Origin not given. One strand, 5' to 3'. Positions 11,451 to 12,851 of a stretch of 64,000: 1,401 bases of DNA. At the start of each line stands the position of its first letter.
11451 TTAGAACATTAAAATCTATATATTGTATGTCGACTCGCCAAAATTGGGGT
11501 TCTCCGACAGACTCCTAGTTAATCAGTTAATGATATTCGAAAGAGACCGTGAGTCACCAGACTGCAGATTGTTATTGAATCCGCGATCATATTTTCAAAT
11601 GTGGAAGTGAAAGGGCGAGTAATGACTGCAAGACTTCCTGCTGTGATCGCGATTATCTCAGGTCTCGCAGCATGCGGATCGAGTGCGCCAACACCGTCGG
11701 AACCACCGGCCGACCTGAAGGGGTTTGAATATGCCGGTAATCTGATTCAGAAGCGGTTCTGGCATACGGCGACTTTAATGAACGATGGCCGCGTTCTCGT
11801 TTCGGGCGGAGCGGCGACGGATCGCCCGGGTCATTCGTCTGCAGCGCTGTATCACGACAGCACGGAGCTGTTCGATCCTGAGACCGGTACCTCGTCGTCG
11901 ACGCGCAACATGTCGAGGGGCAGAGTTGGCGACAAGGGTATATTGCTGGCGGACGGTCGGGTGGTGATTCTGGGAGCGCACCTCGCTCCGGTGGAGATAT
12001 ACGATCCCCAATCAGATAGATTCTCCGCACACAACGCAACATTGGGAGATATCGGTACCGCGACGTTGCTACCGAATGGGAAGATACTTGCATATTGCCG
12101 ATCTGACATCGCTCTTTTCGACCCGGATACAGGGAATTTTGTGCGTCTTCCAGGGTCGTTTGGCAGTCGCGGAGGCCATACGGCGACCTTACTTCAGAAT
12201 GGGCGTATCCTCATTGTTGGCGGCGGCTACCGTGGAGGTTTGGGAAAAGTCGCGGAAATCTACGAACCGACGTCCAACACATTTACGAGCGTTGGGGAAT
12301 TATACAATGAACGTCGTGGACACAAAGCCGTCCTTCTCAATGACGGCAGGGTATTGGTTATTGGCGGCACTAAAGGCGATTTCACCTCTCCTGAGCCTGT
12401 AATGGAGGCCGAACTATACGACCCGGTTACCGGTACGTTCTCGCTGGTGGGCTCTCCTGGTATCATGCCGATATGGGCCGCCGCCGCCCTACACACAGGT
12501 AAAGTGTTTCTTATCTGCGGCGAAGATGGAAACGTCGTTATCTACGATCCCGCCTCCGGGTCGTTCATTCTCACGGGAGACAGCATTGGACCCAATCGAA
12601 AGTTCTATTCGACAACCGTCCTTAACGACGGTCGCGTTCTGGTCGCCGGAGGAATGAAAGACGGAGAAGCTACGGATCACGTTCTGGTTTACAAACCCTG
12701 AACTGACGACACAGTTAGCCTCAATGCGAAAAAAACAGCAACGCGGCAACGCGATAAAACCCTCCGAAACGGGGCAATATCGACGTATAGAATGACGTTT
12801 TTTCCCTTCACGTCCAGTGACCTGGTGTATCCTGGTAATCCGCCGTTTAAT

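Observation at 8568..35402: Co-amplification and interleaving of the GWxTD/TPR and Kelch-lipoprotein families: candidate two-component envelope module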

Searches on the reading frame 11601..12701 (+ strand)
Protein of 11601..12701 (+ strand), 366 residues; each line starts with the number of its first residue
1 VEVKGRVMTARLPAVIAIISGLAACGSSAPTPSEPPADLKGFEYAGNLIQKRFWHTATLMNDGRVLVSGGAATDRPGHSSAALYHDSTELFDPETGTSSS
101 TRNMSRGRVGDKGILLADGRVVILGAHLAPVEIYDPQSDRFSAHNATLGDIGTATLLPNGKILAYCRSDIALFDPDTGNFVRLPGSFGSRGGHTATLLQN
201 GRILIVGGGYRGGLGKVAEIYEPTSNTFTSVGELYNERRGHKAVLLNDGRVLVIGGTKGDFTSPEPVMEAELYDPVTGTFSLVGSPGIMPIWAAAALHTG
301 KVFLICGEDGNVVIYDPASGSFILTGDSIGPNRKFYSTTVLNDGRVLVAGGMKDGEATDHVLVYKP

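Call 4: search_protein_families(library=pfam, proteins=[window:11601-12701:+], max_evalue=0.01)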
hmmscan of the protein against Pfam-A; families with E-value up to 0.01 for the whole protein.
window:11601-12701:+ (366 aa): 11 families
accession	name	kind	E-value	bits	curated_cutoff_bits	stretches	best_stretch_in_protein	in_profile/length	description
PF13964.12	Kelch_6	-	1.3e-22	79.4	25.3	1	239-286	3-46/50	Kelch motif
PF01344.31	Kelch_1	-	8.4e-17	60.8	20.1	1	238-286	1-45/46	Kelch motif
PF13418.12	Kelch_4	-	3.6e-15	56.1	21.6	1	190-232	2-45/49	Galactose oxidase, central domain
PF07646.21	Kelch_2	-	1.5e-12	47.2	21.3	0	55-86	4-36/48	Kelch motif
PF24681.1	Kelch_KLHDC2_KLHL20_DRC7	-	2.3e-10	40.6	50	1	187-305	101-219/221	KLHDC2/KLHL20/DRC7 Kelch-repeats domain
PF24981.1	Beta-prop_ATRN-LZTR1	-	1.9e-09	37.6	50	1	168-260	180-283/289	Attractin/LZTR1 beta-propeller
PF13415.12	Kelch_3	-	6.3e-09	36.2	22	0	201-245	2-47/48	Galactose oxidase, central domain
PF07250.17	Glyoxal_oxid_N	-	4.5e-07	29.8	37.5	0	195-258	72-137/243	Glyoxal oxidase N-terminus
PF02698.23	DUF218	-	0.0017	18.7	27.6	0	47-83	11-45/133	DUF218 domain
PF24996.1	NANM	-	0.0033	16.8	45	0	219-258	291-329/350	N-acetylneuraminate epimerase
PF15232.11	DUF4585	-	0.0041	17.6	27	0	172-184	32-44/73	Domain of unknown function (DUF4585)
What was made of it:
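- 11622..12701 (+): K1: 7-bladed Kelch lipoprotein (359 aa), orthogroup KB. Kelch_6/1/4 above cut-off (call 4).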

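Call 5: search_protein_families(library=ncbifam, proteins=[window:11601-12701:+], max_evalue=0.01)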
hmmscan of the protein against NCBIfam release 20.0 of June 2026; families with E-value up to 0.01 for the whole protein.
window:11601-12701:+ (366 aa): 4 families
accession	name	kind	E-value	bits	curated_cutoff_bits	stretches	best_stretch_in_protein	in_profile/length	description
NF052501.1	RdCuOxGlxASco2837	equivalog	2.3e-13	49.3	800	2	42-126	436-518/645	radical copper oxidase GlxA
TIGR02608.1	delta_60_rpt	domain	1e-09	38.1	76.5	0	335-359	3-28/55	delta-60 repeat domain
TIGR02076.1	pyrH_arch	equivalog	0.0067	16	158.05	0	339-361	99-121/222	UMP kinase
NF010730.0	PRK14131.1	subfamily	0.0083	14.9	416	0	219-260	323-363/384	N-acetylneuraminate epimerase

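Call 19: find_homologous_proteins(query=window:11601-12701:+, max_evalue=0.00001)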
Query window:11601-12701:+ (366 aa): 7866 proteins with E <= 0.00001 among 8000 candidates; the best 120 are listed.
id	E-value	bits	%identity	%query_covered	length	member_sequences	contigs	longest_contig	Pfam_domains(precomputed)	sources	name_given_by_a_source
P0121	6.0e-238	807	100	98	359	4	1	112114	PF07646.22,PF13418.13,PF07250.18,PF24681.2,PF13415.13,PF24981.2,PF01344.32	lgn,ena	-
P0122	2.2e-185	634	77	98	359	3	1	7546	PF07646.22,PF13418.13,PF07250.18,PF24681.2,PF13415.13,PF24981.2,PF01344.32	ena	-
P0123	9.5e-177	605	74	98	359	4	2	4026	PF07646.22,PF13418.13,PF07250.18,PF24681.2,PF13415.13,PF24981.2,PF01344.32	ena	-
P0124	3.5e-170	584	72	98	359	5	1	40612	PF07646.22,PF13418.13,PF07250.18,PF24681.2,PF13415.13,PF24981.2,PF01344.32,PF25210.2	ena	-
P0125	4.6e-167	574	72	98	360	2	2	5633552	PF07646.22,PF13418.13,PF07250.18,PF24681.2,PF13415.13,PF24981.2,PF01344.32,PF25210.2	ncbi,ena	-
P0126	3.9e-166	571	72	98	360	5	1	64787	PF07646.22,PF13418.13,PF07250.18,PF24681.2,PF13415.13,PF24981.2,PF01344.32,PF25210.2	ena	-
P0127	3.9e-166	571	72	98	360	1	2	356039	PF07646.22,PF13418.13,PF07250.18,PF13964.13,PF24681.2,PF13415.13,PF24981.2,PF01344.32,PF25210.2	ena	-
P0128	6.1e-166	570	73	98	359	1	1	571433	PF07646.22,PF13418.13,PF07250.18,PF24681.2,PF13415.13,PF24981.2,PF01344.32,PF25210.2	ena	-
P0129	5.3e-163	560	71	98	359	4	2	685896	PF07646.22,PF13418.13,PF24681.2,PF13415.13,PF24981.2,PF01344.32,PF25210.2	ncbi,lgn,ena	-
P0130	1.8e-160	552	69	99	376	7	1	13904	PF07646.22,PF13418.13,PF07250.18,PF13964.13,PF24681.2,PF13415.13,PF24981.2,PF01344.32,PF25210.2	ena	-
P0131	3.6e-156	538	68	98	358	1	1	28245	PF07646.22,PF13418.13,PF07250.18,PF24681.2,PF13415.13,PF24981.2,PF01344.32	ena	-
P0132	2.1e-114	400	38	88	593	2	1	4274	PF18755.7,PF24996.1,PF07646.22,PF13418.13,PF07250.18,PF13964.13,PF24681.2,PF17164.11,PF13415.13,PF24981.2,PF01344.32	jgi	jgi:Galactose oxidase, central domain/Kelch motif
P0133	3.5e-100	354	51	98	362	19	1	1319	PF07646.22,PF13418.13,PF07250.18,PF24681.2,PF13415.13,PF24981.2,PF01344.32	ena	-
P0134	1.5e-97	345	50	98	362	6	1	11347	PF07646.22,PF13418.13,PF07250.18,PF24681.2,PF13415.13,PF24981.2,PF01344.32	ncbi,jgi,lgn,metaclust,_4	metaclust:\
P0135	8.0e-96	339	49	96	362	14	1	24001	PF07646.22,PF13418.13,PF24681.2,PF13415.13,PF01344.32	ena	-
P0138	1.1e-91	326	50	97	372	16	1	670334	PF07646.22,PF13418.13,PF07250.18,PF13964.13,PF24681.2,PF13415.13,PF01344.32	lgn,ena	-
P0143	2.5e-87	311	46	98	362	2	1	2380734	PF07646.22,PF13418.13,PF07250.18,PF24681.2,PF13415.13,PF24981.2,PF02698.24,PF01344.32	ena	-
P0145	1.8e-85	305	48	88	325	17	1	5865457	PF07646.22,PF13418.13,PF07250.18,PF13964.13,PF24681.2,PF13415.13,PF01344.32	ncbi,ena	-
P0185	1.1e-73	266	44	98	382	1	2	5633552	PF07646.22,PF13418.13,PF07250.18,PF24681.2,PF13415.13,PF24981.2,PF01344.32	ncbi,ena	-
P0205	3.2e-71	258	43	98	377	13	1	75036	PF07646.22,PF13418.13,PF07250.18,PF24681.2,PF13415.13,PF24981.2,PF01344.32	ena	-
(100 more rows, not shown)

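Call 20: find_encoding_contigs(protein=P0125, flank=10000, max_places=3)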
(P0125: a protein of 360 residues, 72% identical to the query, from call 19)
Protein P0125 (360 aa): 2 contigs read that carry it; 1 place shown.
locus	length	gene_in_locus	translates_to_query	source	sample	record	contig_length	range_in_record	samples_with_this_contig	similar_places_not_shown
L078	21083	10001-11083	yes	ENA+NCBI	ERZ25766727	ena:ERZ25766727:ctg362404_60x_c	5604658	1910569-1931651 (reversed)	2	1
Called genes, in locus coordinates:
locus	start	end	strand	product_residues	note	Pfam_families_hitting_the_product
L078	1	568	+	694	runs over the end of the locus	PF13174:TPR_6 (faint), PF13181:TPR_8 (faint), PF13424:TPR_12 (faint), PF13428:TPR_14 (faint), PF13431:TPR_17 (faint), PF13432:TPR_16 (faint), PF14559:TPR_19 (faint)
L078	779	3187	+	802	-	PF00515:TPR_1 (faint), PF07719:TPR_2 (faint), PF13181:TPR_8 (faint), PF13428:TPR_14 (faint), PF13432:TPR_16 (faint), PF14559:TPR_19 (faint), PF13431:TPR_17 (faint), PF13414:TPR_11 (weak)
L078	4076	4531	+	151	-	PF07646:Kelch_2 (faint), PF01344:Kelch_1 (faint), PF13415:Beta-prop_FBX42 (faint)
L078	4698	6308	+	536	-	-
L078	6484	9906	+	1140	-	PF07719:TPR_2 (faint), PF13428:TPR_14 (faint), PF14559:TPR_19 (faint), PF25063:ARM_TT21_C (faint), PF13181:TPR_8 (faint), PF13431:TPR_17 (faint), PF13414:TPR_11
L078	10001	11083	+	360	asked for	PF01344:Kelch_1 (faint), PF07646:Kelch_2 (faint), PF07250:Glyoxal_oxid_N (faint), PF24681:Kelch_KLHDC2_KLHL20_DRC7 (faint), PF24981:Beta-prop_ATRN-LZTR1 (faint), PF25210:Kelch_FKB95 (faint), PF13415:Beta-prop_FBX42 (weak), PF13418:Beta-prop_TYW4 (weak)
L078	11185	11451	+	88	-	-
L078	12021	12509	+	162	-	-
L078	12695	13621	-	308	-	PF18928:DUF5677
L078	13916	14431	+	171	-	-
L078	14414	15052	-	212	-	PF04909:Amidohydro_2 (weak)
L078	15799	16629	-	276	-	PF02129:Peptidase_S15 (faint), PF20434:BD-FAE (faint), PF12146:Hydrolase_4, PF00561:Abhydrolase_1, PF12697:Abhydrolase_6 (weak), PF00326:Peptidase_S9 (faint)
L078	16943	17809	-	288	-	PF05721:PhyH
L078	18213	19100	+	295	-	PF00248:Aldo_ket_red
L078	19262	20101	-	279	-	PF05721:PhyH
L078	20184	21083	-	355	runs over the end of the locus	PF02746:MR_MLE_N, PF13378:MR_MLE_C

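Call 21: find_encoding_contigs(protein=P0145, flank=10000, max_places=3)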
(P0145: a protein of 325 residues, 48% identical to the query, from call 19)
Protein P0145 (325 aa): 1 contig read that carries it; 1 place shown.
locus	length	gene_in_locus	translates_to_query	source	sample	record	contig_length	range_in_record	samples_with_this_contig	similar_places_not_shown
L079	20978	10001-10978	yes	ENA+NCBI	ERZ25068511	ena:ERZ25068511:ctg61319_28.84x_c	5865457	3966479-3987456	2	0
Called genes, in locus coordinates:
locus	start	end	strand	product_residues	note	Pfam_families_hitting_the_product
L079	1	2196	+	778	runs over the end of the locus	PF10531:SLBB (weak), PF07202:Tcp10_C (weak), PF00188:CAP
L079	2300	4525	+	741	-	PF13414:TPR_11 (faint), PF13432:TPR_16 (faint), PF14559:TPR_19 (faint), PF13431:TPR_17 (faint)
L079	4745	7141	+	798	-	PF07719:TPR_2 (faint), PF13432:TPR_16 (faint), PF14559:TPR_19 (faint), PF13181:TPR_8 (faint), PF13414:TPR_11 (faint), PF13428:TPR_14 (faint), PF13431:TPR_17 (faint)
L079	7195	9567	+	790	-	PF13428:TPR_14 (faint), PF07719:TPR_2 (faint), PF13181:TPR_8 (faint), PF13414:TPR_11 (faint), PF13431:TPR_17 (faint), PF13432:TPR_16 (faint), PF14559:TPR_19 (faint), PF23914:TPR_CcmH_CycH (faint), +1 more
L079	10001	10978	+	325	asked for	PF01344:Kelch_1 (faint), PF07646:Kelch_2 (faint), PF13415:Beta-prop_FBX42 (faint), PF13964:Beta-prop_Calicin (faint), PF24681:Kelch_KLHDC2_KLHL20_DRC7 (faint), PF07250:Glyoxal_oxid_N, PF13418:Beta-prop_TYW4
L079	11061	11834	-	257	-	PF03929:PepSY_TM (weak)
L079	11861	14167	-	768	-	PF07715:Plug, PF00593:TonB_dep_Rec_b-barrel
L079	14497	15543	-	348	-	PF25173:Beta-prop_WDR3_1st, PF24814:WD40_Prp19, PF25175:Beta-prop_WDR5, PF23381:Beta-prop_IFT122_1st, PF24807:WD40_CDC20-Fz, PF25174:Beta-prop_THOC3, PF24782:WD40_MABP1-WDR62_2nd, PF24814:WD40_Prp19, +35 more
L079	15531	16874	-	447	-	PF02492:cobW, PF07683:CobW_C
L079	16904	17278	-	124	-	PF01475:FUR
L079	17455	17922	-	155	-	-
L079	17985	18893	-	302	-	PF01297:ZnuA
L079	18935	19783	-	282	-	PF00950:ABC-3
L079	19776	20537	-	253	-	PF00005:ABC_tran, PF02463:SMC_N (faint), PF13304:AAA_21 (faint)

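Call 24: search_solved_structures(query=window:11601-12701:+, max_evalue=0.001)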
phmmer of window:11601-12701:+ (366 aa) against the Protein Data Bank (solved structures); distinct sequences matched with E-value up to 0.001: 97 (the best 60 are shown).
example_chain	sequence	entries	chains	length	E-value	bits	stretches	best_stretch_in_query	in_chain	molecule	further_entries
7on6_A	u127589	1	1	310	1.9e-29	105.9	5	198-311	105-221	SAKe6AE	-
8pjr_A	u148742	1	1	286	7.9e-17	64.4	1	199-312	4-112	SAKe6AC-LB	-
7onc_A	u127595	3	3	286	5.5e-15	58.4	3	170-314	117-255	SAKe6BE | S6BE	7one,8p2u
8pjw_A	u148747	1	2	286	1.4e-14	57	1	83-256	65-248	SAKe6FE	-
7ona_A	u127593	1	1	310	2.1e-14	56.4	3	170-311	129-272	SAKe6AC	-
8pju_A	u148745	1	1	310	8.1e-14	54.5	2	198-311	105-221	SAKe6DEtal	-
9tsn_A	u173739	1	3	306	3.8e-13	52.3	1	196-314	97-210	Kelch protein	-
6ryv_A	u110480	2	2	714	5.7e-13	51.7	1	157-273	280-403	Kelch domain-containing protein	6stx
7on8_A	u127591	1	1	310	1.2e-12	50.6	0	201-310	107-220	SAKe6AR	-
6ryw_A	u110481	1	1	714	2e-12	49.9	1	157-273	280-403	Kelch domain-containing protein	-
6ryx_A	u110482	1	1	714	2.4e-12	49.7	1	157-273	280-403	Kelch domain-containing protein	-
5yy8_A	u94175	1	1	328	3.4e-12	49.2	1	173-364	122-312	Influenza virus NS1A-binding protein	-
6n3h_A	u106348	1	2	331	3.5e-12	49.1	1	174-364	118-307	Influenza virus NS1A-binding protein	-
7op4_A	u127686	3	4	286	3.8e-12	49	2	170-314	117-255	SAKe6BE-3HH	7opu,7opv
7on7_A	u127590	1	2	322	1e-11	47.6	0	216-311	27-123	SAKe6BE-L2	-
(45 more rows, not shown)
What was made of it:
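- On Radical copper oxidases (galactose oxidase / GlxA): K is a bare propeller of about 340 residues (calls 5, 24).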

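Call 28: find_related_loci(query=A3, collection=metagenome_contigs, flank=10000)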
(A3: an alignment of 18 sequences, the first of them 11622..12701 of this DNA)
Query A3 (359 aa) in metagenome_contigs; peptide patterns used: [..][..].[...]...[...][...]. (x = any residue, [..] = any of these).
600 stretches matched a pattern (row limit reached: there are more); 537 encode a relative of the query (tblastn E <= 1e-3); the best 80 are kept; 80 distinct loci.
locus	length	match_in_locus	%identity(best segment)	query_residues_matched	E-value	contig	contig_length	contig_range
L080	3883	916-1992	74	1-359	0e+0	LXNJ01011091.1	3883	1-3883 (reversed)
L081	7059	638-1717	55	1-359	3e-122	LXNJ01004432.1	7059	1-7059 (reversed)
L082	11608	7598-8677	48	4-359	4e-86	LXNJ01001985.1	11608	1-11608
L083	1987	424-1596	43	1-359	2e-78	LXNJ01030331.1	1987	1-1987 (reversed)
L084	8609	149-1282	41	1-359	1e-73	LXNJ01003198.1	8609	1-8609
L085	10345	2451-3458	42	34-347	8e-53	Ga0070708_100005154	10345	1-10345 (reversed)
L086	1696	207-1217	41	34-344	1e-53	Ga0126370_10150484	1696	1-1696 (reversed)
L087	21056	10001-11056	39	34-359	3e-51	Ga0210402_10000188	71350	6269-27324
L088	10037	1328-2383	39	34-359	3e-51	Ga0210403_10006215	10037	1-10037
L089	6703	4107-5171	37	41-359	4e-51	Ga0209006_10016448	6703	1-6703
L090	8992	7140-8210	38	35-359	9e-50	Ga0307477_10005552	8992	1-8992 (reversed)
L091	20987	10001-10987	36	41-359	2e-49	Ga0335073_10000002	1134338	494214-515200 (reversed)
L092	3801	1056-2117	38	20-359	2e-49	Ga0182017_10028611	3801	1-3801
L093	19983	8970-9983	38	27-346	1e-49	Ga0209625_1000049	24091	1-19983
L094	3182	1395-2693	34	13-359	4e-49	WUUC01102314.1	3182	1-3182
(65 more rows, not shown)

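Call 37: find_encoding_contigs(protein=P0138, flank=10000, max_places=2)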
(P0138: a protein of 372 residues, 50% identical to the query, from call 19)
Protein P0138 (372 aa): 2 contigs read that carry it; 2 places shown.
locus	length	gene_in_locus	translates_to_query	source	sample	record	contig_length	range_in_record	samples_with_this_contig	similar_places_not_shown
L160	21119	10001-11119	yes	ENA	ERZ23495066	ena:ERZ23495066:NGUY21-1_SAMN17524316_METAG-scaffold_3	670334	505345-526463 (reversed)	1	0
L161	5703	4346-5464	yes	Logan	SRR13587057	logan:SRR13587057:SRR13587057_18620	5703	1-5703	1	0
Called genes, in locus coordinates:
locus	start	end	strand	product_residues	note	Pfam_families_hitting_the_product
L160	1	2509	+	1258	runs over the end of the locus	PF00515:TPR_1 (faint), PF07719:TPR_2 (faint), PF13424:TPR_12 (faint), PF13428:TPR_14 (faint), PF13432:TPR_16 (faint), PF13414:TPR_11 (faint), PF13431:TPR_17 (faint), PF14559:TPR_19 (faint), +1 more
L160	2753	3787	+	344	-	PF03781:FGE-sulfatase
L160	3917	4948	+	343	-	PF03781:FGE-sulfatase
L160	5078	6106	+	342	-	PF03781:FGE-sulfatase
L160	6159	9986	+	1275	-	PF00515:TPR_1 (faint), PF13181:TPR_8 (faint), PF13431:TPR_17 (faint), PF14559:TPR_19 (faint), PF23914:TPR_CcmH_CycH (faint), PF20094:GWxTD_dom (weak)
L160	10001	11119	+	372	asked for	PF24681:Kelch_KLHDC2_KLHL20_DRC7 (faint), PF07250:Glyoxal_oxid_N (faint), PF13415:Beta-prop_FBX42 (faint), PF07646:Kelch_2 (faint), PF13964:Beta-prop_Calicin (faint), PF01344:Kelch_1 (faint), PF13418:Beta-prop_TYW4 (weak)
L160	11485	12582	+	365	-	PF13415:Beta-prop_FBX42 (faint), PF13418:Beta-prop_TYW4 (faint), PF24681:Kelch_KLHDC2_KLHL20_DRC7 (faint), PF24981:Beta-prop_ATRN-LZTR1 (faint), PF25210:Kelch_FKB95 (faint), PF07250:Glyoxal_oxid_N (faint), PF13964:Beta-prop_Calicin (faint), PF01344:Kelch_1 (faint), +1 more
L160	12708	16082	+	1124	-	PF13181:TPR_8 (faint), PF13414:TPR_11 (weak), PF13431:TPR_17 (faint), PF14559:TPR_19 (faint)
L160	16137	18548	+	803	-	PF12704:MacB_PCD, PF02687:FtsX, PF12704:MacB_PCD (weak)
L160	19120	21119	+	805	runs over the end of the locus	PF00515:TPR_1 (faint), PF13176:TPR_7 (faint), PF13374:TPR_10 (faint), PF14559:TPR_19 (faint), PF23914:TPR_CcmH_CycH (faint), PF07719:TPR_2 (faint), PF13181:TPR_8 (faint), PF13432:TPR_16 (weak), +4 more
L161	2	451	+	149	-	?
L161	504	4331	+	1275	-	PF00515:TPR_1 (faint), PF13181:TPR_8 (faint), PF13431:TPR_17 (faint), PF14559:TPR_19 (faint), PF23914:TPR_CcmH_CycH (faint), PF20094:GWxTD_dom (weak)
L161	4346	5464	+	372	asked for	PF24681:Kelch_KLHDC2_KLHL20_DRC7 (faint), PF07250:Glyoxal_oxid_N (faint), PF13415:Beta-prop_FBX42 (faint), PF07646:Kelch_2 (faint), PF13964:Beta-prop_Calicin (faint), PF01344:Kelch_1 (faint), PF13418:Beta-prop_TYW4 (weak)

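Call 38: find_encoding_contigs(protein=P0143, flank=10000, max_places=2)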
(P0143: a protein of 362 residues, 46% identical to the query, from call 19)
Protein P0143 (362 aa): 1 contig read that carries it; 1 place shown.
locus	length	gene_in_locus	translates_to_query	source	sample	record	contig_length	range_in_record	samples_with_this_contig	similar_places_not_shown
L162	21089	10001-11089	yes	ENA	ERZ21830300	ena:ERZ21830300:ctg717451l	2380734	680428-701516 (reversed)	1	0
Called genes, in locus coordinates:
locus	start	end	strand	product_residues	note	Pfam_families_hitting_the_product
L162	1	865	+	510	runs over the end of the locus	-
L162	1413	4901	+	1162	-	PF14559:TPR_19 (faint), PF13414:TPR_11 (faint), PF12895:ANAPC3 (faint), PF13431:TPR_17 (faint), PF20094:GWxTD_dom (faint)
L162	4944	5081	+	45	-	-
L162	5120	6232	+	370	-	PF24981:Beta-prop_ATRN-LZTR1 (faint), PF07250:Glyoxal_oxid_N (faint), PF13415:Beta-prop_FBX42 (faint), PF13964:Beta-prop_Calicin (faint), PF24681:Kelch_KLHDC2_KLHL20_DRC7 (faint), PF07646:Kelch_2 (faint), PF13418:Beta-prop_TYW4, PF01344:Kelch_1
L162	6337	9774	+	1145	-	PF13428:TPR_14 (faint), PF14559:TPR_19 (faint), PF07719:TPR_2 (faint), PF13432:TPR_16 (faint), PF00515:TPR_1 (faint), PF13181:TPR_8 (faint), PF13431:TPR_17 (faint), PF13414:TPR_11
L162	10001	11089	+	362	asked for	PF07250:Glyoxal_oxid_N (faint), PF02698:DUF218 (faint), PF24981:Beta-prop_ATRN-LZTR1 (faint), PF07646:Kelch_2 (faint), PF01344:Kelch_1 (faint), PF13415:Beta-prop_FBX42, PF24681:Kelch_KLHDC2_KLHL20_DRC7 (weak), PF13418:Beta-prop_TYW4 (weak)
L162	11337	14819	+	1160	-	PF13414:TPR_11 (faint), PF00515:TPR_1 (faint), PF13428:TPR_14 (faint), PF13431:TPR_17 (faint), PF14559:TPR_19 (faint)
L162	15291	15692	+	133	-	-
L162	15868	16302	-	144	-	PF27746:Small_heat_shock_put, PF00011:HSP20, PF17886:ArsA_HSP20 (weak)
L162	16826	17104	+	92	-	-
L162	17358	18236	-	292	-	PF05598:DUF772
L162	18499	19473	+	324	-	PF13384:HTH_23 (weak), PF13518:HTH_28, PF13551:HTH_29, PF13565:HTH_32, PF13592:HTH_33, PF13358:DDE_3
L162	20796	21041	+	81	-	-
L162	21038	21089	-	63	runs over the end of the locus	-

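Call 67: find_encoding_contigs(protein=P0128, flank=10000, max_places=1)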
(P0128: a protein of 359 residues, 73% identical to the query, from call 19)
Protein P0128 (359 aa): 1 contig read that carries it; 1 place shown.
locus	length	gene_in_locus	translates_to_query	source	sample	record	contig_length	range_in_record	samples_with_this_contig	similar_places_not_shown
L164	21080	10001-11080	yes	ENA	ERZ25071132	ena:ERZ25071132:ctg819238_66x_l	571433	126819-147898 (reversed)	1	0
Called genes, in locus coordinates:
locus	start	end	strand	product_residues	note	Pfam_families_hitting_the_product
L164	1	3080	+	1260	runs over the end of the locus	PF14559:TPR_19 (faint), PF23914:TPR_CcmH_CycH (faint), PF00515:TPR_1 (faint), PF13181:TPR_8 (faint), PF13414:TPR_11 (faint), PF13431:TPR_17 (faint), PF20094:GWxTD_dom (faint)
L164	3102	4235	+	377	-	PF07250:Glyoxal_oxid_N (faint), PF13415:Beta-prop_FBX42 (faint), PF24681:Kelch_KLHDC2_KLHL20_DRC7 (faint), PF07646:Kelch_2 (faint), PF01344:Kelch_1 (faint), PF13418:Beta-prop_TYW4 (weak)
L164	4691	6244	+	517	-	-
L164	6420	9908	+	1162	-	PF14559:TPR_19 (faint), PF13414:TPR_11 (faint), PF13431:TPR_17 (faint), PF20094:GWxTD_dom (faint)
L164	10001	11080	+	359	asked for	PF01344:Kelch_1 (faint), PF07646:Kelch_2 (faint), PF07250:Glyoxal_oxid_N (faint), PF13415:Beta-prop_FBX42 (faint), PF13418:Beta-prop_TYW4 (faint), PF24681:Kelch_KLHDC2_KLHL20_DRC7 (faint), PF24981:Beta-prop_ATRN-LZTR1 (faint), PF25210:Kelch_FKB95 (faint)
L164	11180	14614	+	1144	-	PF14559:TPR_19 (faint), PF07719:TPR_2 (faint), PF13431:TPR_17 (faint), PF13414:TPR_11, PF20094:GWxTD_dom (faint)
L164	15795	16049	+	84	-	-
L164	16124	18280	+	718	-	PF13181:TPR_8 (faint), PF13414:TPR_11 (faint), PF13428:TPR_14 (faint), PF13431:TPR_17 (faint), PF14559:TPR_19 (faint), PF13174:TPR_6 (faint)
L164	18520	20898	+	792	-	PF00515:TPR_1 (faint), PF07719:TPR_2 (faint), PF13181:TPR_8 (faint), PF13428:TPR_14 (faint), PF13431:TPR_17 (faint), PF13432:TPR_16 (faint), PF14559:TPR_19 (faint), PF13414:TPR_11 (weak), +1 more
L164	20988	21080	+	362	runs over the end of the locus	PF07250:Glyoxal_oxid_N (faint), PF13418:Beta-prop_TYW4 (faint), PF24681:Kelch_KLHDC2_KLHL20_DRC7 (faint), PF24981:Beta-prop_ATRN-LZTR1 (faint), PF07646:Kelch_2 (faint), PF01344:Kelch_1 (faint), PF13415:Beta-prop_FBX42 (weak)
